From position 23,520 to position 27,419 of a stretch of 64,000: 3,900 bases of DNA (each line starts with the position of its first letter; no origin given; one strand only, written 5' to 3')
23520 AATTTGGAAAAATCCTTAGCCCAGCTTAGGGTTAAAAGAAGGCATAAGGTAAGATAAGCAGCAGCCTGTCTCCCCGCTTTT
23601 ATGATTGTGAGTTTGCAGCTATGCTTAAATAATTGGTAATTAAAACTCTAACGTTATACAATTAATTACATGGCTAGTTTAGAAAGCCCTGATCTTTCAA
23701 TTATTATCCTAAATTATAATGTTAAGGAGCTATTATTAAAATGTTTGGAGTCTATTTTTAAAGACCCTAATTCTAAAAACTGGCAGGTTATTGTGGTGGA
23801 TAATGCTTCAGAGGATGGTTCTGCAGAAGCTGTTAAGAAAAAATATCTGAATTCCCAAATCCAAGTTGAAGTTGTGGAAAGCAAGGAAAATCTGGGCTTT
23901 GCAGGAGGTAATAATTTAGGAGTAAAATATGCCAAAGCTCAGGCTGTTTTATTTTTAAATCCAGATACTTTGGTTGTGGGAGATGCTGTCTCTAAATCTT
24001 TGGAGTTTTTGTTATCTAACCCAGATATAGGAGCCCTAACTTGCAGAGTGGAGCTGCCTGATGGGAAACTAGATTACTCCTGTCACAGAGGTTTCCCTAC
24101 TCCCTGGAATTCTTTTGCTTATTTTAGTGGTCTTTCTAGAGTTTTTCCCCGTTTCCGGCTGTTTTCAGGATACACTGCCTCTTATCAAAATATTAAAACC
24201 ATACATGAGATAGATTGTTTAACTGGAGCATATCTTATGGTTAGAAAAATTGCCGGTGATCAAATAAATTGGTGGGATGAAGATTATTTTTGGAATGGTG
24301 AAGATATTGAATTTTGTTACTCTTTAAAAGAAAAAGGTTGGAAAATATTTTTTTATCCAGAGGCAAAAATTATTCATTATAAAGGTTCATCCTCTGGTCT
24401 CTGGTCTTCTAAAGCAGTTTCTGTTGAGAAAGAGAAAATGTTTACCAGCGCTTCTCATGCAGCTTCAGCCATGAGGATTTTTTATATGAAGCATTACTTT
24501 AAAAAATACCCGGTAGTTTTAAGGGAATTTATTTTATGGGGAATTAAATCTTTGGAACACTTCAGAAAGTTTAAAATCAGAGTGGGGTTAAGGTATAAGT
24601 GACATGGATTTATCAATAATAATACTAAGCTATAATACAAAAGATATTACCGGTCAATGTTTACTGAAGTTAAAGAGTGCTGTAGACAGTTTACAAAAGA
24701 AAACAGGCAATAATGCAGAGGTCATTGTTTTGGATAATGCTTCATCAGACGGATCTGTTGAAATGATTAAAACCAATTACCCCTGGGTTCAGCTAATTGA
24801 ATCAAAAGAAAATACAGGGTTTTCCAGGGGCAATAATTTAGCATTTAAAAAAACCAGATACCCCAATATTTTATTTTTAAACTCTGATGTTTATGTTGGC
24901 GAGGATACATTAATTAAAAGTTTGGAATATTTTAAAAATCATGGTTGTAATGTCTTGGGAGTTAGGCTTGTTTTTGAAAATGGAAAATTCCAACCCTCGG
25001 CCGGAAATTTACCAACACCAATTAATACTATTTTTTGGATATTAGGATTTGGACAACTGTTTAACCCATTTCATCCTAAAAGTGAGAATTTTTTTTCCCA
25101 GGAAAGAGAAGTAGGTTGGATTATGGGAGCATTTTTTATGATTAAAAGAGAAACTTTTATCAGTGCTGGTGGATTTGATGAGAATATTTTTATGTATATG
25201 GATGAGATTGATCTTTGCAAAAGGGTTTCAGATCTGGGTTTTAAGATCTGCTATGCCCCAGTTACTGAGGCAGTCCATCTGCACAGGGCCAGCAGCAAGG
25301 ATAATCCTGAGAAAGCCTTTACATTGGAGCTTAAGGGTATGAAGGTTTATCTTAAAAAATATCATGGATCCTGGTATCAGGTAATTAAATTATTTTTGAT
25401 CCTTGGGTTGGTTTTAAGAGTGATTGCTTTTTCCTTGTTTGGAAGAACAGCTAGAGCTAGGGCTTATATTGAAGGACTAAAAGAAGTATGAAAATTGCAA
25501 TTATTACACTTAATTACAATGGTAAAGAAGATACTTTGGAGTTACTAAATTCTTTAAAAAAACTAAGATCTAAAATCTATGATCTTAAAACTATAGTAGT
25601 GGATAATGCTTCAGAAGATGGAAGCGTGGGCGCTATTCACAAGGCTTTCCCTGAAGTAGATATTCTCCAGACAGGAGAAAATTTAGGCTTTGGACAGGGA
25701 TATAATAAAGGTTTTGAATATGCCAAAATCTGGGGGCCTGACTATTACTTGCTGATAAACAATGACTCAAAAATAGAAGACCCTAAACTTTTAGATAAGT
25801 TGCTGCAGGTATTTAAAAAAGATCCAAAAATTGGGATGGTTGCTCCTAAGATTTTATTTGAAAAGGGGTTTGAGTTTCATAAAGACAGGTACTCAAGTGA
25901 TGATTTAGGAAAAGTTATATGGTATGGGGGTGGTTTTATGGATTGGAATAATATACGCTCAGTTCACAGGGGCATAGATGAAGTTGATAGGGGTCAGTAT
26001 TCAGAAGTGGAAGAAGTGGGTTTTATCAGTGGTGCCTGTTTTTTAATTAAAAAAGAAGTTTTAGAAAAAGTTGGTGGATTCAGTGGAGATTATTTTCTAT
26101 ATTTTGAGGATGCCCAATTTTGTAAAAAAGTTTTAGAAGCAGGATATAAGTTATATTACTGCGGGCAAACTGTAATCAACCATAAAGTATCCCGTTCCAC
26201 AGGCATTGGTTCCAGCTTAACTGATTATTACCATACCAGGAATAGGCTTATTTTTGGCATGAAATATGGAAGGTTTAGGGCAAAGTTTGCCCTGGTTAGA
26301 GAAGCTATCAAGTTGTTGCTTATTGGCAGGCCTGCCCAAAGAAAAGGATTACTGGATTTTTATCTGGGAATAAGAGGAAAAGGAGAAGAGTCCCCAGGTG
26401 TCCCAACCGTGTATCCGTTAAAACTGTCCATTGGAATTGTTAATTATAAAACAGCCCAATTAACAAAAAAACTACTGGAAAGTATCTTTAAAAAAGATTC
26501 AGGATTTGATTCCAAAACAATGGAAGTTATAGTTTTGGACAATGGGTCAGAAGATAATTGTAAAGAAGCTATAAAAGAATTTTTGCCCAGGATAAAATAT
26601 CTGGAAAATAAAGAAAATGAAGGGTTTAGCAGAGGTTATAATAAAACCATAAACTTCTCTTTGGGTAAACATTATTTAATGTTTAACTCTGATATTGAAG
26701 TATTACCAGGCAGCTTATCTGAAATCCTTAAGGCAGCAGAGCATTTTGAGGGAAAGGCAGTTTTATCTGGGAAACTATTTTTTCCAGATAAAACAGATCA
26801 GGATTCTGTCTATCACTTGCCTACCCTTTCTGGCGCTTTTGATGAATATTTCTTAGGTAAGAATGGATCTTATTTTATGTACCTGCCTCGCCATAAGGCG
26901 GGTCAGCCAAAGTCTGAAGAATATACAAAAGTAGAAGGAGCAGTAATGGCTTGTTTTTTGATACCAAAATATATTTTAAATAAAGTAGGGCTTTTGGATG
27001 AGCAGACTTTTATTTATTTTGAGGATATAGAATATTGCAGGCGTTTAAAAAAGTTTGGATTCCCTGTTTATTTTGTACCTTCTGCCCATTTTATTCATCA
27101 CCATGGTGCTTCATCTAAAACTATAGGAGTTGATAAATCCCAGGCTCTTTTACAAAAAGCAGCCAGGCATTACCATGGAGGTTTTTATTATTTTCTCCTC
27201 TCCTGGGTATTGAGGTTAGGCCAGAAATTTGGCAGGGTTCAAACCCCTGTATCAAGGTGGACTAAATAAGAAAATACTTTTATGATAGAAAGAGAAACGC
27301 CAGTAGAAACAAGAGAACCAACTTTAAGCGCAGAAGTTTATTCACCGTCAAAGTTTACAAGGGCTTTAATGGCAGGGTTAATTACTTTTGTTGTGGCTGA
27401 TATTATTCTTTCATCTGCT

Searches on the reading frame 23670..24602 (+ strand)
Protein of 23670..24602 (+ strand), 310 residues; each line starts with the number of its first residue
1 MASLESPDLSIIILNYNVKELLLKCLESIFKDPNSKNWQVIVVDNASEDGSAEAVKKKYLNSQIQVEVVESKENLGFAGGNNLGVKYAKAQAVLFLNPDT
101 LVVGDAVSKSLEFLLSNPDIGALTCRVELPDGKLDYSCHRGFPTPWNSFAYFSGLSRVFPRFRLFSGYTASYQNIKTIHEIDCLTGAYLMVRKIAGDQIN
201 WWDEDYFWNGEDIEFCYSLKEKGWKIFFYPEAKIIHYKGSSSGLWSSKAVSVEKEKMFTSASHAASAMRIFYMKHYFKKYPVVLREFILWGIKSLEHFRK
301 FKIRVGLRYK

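Call 86: search_protein_families(library=pfam, proteins=[window:23670-24602:+], max_evalue=0.0001)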
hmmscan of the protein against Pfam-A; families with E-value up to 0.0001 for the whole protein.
window:23670-24602:+ (310 aa): 5 families
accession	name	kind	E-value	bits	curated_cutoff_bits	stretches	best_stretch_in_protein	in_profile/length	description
PF00535.33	Glycos_transf_2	-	5.2e-24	85.5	23.3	1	10-156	1-143/168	Glycosyl transferase family 2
PF13641.12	Glyco_tranf_2_3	-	2.5e-15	57.5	27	1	7-242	1-217/230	Glycosyltransferase like family 2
PF13632.12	Glyco_trans_2_3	-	1.7e-06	28.4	27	1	93-246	2-131/198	Glycosyl transferase family group 2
PF10111.15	Glyco_tranf_2_2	-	8.9e-06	25.8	27.3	1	36-113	28-105/276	Glycosyltransferase like family 2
PF13712.12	Glyco_tranf_2_5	-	6e-05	23.3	27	0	49-228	13-179/210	Glycosyltransferase like family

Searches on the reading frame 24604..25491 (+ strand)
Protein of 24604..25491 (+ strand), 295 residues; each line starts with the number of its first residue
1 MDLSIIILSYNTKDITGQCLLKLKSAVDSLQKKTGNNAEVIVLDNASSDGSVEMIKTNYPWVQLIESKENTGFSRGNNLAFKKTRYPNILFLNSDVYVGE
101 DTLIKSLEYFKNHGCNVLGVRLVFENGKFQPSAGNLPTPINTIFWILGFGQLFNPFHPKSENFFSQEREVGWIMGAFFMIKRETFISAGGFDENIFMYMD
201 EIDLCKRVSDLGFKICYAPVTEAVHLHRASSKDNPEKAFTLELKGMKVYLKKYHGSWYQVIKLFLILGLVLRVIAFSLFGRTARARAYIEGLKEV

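Call 86: search_protein_families(library=pfam, proteins=[window:24604-25491:+], max_evalue=0.0001)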
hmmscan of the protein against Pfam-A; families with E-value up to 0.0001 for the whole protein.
window:24604-25491:+ (295 aa): 3 families
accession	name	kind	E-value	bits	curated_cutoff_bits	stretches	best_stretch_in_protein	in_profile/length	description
PF00535.33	Glycos_transf_2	-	2.6e-20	73.4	23.3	1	4-185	1-164/168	Glycosyl transferase family 2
PF13641.12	Glyco_tranf_2_3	-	2.3e-09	38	27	1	3-231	3-217/230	Glycosyltransferase like family 2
PF10111.15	Glyco_tranf_2_2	-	5.1e-08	33.2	27.3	1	35-208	27-199/276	Glycosyltransferase like family 2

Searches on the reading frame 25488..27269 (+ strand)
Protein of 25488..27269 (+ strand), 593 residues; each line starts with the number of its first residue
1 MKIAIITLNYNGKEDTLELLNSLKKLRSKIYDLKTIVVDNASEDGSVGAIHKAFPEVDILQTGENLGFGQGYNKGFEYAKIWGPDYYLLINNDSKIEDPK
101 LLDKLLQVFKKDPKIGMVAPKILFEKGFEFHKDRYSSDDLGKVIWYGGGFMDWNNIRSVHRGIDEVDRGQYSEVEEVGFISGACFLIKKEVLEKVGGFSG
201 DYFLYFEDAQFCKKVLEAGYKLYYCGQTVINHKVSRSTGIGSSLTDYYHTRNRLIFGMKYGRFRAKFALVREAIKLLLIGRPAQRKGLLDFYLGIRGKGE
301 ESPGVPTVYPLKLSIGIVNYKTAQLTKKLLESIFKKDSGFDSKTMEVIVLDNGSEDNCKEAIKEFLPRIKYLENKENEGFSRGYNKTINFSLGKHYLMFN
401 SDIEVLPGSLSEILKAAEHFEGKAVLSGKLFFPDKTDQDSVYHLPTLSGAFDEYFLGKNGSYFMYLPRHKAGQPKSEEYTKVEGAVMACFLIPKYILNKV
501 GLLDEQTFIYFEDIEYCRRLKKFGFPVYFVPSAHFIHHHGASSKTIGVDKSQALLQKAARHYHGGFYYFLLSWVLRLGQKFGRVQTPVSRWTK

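Call 86: search_protein_families(library=pfam, proteins=[window:25488-27269:+], max_evalue=0.0001)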
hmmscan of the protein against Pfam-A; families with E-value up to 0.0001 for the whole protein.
window:25488-27269:+ (593 aa): 5 families
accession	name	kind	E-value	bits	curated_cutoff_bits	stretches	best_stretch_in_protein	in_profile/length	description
PF00535.33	Glycos_transf_2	-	3.1e-35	122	23.3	2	314-458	1-132/168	Glycosyl transferase family 2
PF13641.12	Glyco_tranf_2_3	-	1.8e-19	71.1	27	2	30-233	28-212/230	Glycosyltransferase like family 2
PF13632.12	Glyco_trans_2_3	-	1.2e-12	48.5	27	1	170-265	62-152/198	Glycosyl transferase family group 2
PF13712.12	Glyco_tranf_2_5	-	1.8e-07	31.5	27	1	56-225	29-180/210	Glycosyltransferase like family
PF13506.12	Glyco_transf_21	-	1.9e-06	27.9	21.7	1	173-237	95-159/174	Glycosyl transferase family 21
